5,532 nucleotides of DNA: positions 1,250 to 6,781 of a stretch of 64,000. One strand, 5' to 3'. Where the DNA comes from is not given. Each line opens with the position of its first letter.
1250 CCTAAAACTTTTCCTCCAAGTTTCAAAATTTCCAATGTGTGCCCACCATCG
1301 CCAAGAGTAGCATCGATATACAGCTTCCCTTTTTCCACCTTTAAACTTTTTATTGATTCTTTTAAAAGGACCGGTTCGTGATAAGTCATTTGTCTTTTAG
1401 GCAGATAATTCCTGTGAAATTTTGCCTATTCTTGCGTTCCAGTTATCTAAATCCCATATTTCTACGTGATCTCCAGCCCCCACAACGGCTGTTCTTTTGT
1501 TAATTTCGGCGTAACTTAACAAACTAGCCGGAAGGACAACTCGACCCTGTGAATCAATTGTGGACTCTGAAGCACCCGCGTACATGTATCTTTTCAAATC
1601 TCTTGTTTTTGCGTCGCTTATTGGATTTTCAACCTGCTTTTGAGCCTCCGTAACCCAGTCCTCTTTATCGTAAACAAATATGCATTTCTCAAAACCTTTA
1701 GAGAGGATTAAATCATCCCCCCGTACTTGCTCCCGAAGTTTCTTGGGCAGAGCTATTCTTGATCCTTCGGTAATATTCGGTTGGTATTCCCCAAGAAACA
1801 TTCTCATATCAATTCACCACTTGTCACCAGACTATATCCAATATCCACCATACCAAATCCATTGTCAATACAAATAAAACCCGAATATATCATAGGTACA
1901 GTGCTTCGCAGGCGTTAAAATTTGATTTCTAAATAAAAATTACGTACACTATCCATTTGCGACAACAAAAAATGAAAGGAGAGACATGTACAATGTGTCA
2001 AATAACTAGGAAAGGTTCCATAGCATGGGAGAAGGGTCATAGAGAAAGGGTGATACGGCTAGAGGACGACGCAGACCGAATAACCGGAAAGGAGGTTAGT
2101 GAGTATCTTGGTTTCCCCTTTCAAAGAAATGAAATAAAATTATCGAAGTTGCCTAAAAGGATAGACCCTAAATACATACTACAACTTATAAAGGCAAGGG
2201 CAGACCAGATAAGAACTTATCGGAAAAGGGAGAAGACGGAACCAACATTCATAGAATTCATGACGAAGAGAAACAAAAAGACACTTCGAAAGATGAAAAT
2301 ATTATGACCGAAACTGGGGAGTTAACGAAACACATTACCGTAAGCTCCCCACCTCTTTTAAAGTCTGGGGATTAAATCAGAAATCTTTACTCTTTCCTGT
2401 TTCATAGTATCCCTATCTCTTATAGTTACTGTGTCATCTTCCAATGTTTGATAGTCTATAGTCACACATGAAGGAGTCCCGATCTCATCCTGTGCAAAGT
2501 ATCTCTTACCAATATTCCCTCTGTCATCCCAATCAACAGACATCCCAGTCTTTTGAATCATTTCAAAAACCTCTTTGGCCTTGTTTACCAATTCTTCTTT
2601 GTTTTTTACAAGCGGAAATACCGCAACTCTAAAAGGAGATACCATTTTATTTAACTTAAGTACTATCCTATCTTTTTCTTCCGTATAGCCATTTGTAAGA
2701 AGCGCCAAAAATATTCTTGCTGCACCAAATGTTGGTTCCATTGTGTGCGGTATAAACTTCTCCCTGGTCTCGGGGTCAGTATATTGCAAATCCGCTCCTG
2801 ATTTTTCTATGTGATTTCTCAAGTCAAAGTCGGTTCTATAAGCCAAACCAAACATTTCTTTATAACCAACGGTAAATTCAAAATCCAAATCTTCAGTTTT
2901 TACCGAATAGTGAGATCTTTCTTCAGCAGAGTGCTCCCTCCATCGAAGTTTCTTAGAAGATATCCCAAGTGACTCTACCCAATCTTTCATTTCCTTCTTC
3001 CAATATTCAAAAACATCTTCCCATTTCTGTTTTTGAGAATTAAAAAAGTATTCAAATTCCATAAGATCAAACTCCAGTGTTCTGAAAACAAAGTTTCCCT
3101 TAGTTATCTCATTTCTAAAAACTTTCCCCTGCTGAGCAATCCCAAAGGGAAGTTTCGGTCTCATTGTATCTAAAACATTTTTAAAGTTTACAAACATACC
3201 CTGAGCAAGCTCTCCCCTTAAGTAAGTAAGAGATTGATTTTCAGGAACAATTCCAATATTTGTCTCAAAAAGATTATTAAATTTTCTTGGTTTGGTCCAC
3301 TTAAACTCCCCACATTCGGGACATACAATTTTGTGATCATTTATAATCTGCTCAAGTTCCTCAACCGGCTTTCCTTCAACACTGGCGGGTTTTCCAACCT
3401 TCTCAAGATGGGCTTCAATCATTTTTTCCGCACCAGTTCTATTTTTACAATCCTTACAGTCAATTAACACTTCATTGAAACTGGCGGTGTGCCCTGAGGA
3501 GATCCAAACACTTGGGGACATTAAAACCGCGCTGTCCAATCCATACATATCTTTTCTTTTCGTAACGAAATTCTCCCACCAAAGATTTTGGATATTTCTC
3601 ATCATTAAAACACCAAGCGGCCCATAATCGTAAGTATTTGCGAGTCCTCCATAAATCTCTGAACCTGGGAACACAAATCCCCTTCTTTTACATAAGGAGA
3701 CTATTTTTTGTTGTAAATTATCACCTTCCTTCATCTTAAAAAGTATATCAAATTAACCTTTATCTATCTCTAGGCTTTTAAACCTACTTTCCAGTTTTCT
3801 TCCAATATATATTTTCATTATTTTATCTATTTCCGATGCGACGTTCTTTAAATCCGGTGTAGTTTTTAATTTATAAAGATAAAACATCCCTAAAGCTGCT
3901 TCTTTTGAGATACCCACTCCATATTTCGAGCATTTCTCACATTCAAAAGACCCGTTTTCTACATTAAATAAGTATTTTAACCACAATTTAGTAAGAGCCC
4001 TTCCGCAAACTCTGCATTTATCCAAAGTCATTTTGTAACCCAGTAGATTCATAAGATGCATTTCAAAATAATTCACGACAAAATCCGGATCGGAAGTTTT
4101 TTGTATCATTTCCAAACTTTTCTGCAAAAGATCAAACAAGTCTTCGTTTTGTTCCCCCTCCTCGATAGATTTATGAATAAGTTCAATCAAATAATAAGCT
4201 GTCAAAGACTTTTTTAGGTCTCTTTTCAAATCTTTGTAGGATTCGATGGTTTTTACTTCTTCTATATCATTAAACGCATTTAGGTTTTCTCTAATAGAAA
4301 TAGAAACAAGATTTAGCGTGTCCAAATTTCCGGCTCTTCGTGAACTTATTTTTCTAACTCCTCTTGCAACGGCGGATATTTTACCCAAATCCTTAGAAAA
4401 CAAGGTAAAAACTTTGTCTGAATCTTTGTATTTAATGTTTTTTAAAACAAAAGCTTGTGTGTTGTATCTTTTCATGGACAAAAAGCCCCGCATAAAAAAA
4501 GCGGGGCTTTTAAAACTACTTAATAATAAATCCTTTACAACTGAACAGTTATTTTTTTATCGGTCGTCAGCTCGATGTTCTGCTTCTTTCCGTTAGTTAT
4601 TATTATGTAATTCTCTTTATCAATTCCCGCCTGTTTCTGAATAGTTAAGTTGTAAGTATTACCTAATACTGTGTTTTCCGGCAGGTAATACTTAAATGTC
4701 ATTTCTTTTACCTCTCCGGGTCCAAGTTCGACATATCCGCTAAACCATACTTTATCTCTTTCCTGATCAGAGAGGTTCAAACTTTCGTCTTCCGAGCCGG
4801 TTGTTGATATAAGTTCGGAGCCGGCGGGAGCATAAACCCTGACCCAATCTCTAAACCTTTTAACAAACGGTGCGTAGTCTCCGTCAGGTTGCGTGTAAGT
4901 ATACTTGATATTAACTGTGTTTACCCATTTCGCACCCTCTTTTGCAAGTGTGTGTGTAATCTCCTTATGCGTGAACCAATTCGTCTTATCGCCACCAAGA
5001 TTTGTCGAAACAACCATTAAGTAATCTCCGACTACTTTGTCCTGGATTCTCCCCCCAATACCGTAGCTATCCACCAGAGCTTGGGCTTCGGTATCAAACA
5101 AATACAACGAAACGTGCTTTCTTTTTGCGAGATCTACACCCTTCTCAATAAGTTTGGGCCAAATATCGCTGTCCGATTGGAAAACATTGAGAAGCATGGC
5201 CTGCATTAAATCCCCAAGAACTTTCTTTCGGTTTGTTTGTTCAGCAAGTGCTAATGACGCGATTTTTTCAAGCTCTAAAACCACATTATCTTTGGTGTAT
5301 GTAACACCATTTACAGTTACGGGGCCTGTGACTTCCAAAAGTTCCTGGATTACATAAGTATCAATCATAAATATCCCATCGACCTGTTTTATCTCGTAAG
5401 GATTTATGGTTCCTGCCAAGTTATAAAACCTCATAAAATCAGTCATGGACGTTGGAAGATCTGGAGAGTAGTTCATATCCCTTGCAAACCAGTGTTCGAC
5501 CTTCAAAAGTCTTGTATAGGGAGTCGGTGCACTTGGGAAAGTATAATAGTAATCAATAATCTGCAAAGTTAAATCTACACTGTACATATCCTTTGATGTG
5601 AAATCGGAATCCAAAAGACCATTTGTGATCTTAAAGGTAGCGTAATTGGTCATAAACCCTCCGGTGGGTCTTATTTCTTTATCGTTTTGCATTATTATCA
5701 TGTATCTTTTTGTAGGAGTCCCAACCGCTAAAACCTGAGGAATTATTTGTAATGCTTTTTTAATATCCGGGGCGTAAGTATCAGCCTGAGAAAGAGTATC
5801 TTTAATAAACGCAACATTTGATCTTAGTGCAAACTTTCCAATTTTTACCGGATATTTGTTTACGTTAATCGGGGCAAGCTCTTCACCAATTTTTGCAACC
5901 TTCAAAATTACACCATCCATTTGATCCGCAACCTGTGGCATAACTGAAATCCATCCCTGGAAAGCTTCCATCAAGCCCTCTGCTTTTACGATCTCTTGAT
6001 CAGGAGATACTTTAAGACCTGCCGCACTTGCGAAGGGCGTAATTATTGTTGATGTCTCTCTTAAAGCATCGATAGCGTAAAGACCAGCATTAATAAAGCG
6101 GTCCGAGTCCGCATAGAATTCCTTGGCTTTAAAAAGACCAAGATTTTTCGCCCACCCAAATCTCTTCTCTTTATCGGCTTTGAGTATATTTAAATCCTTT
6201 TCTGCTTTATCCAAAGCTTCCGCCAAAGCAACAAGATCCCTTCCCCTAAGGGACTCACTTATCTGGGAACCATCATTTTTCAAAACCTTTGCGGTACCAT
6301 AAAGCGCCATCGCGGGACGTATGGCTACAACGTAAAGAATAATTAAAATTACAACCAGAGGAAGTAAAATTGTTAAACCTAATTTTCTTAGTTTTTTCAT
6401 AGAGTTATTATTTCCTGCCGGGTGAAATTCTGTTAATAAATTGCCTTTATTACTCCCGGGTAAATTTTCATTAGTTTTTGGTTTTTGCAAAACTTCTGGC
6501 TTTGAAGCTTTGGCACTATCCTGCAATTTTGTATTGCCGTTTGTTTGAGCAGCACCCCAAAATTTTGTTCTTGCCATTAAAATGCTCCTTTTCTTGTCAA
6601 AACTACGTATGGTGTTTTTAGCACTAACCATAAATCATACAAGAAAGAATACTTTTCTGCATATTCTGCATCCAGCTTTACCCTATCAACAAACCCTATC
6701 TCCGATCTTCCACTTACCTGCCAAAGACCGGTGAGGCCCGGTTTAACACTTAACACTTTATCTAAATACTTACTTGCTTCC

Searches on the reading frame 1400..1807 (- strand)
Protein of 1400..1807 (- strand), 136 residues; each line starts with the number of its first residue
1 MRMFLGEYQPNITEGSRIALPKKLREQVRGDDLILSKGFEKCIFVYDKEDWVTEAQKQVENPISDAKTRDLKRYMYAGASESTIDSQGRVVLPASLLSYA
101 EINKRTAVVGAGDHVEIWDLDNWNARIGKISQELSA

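Call 16: search_protein_families(library=pfam, proteins=[window:1400-1807:-], max_evalue=0.001)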
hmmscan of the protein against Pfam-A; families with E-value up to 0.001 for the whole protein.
window:1400-1807:- (136 aa): 1 family
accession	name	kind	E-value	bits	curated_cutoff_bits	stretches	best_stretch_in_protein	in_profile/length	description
PF02381.23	MraZ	-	2.2e-29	101.7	23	2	75-132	1-58/72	MraZ protein, putative antitoxin-like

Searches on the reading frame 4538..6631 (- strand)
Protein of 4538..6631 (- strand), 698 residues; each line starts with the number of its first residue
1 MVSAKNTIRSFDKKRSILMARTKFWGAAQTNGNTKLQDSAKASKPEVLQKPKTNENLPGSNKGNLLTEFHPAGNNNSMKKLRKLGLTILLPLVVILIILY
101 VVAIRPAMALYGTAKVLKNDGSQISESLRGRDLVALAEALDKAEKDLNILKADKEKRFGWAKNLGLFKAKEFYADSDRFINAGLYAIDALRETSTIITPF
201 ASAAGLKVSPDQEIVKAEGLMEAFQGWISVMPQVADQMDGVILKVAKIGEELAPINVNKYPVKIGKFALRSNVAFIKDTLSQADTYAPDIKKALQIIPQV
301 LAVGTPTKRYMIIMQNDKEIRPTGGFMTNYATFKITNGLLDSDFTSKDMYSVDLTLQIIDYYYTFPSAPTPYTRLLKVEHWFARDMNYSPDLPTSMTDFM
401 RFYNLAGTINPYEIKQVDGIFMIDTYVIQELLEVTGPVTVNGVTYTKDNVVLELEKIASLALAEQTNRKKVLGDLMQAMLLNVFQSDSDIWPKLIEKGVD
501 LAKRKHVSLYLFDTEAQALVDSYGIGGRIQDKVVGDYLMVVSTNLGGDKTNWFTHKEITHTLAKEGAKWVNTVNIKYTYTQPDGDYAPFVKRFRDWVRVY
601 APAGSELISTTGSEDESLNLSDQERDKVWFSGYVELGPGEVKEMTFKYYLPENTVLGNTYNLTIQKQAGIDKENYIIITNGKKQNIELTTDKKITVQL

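Call 16: search_protein_families(library=pfam, proteins=[window:4538-6631:-], max_evalue=0.001)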
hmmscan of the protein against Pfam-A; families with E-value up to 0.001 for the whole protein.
window:4538-6631:- (698 aa): 1 family
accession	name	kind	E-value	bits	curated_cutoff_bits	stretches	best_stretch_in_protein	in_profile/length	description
PF13196.11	DUF4012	-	2e-20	74.2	28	1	308-455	4-140/144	Protein of unknown function (DUF4012)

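Call 41: search_protein_families(library=ncbifam, proteins=[window:4538-6631:-], max_evalue=0.01)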
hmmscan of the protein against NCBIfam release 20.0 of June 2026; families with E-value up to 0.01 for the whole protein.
window:4538-6631:- (698 aa): 2 families
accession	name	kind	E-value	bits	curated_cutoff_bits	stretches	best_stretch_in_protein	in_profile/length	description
NF033598.2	elast_bind_EbpS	equivalog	0.00057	18.9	300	1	36-126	268-346/498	elastin-binding protein EbpS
TIGR04233.1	seadorna_VP8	equivalog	0.0036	16.7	75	1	134-197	210-271/291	seadornavirus VP8 protein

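Call 77: search_solved_structures(query=window:4538-6631:-, max_evalue=1)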
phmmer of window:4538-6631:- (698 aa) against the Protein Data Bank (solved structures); distinct sequences matched with E-value up to 1: 4.
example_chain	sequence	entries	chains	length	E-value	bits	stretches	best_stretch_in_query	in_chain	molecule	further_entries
8w9p_C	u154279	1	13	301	0.069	15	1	46-197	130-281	VP8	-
8k42_C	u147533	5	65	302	0.069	15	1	46-197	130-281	VP8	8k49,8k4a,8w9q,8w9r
2dga_A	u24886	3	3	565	0.1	14.4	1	483-561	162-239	Beta-glucosidase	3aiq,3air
3ais_A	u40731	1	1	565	0.27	13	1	483-556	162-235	Beta-glucosidase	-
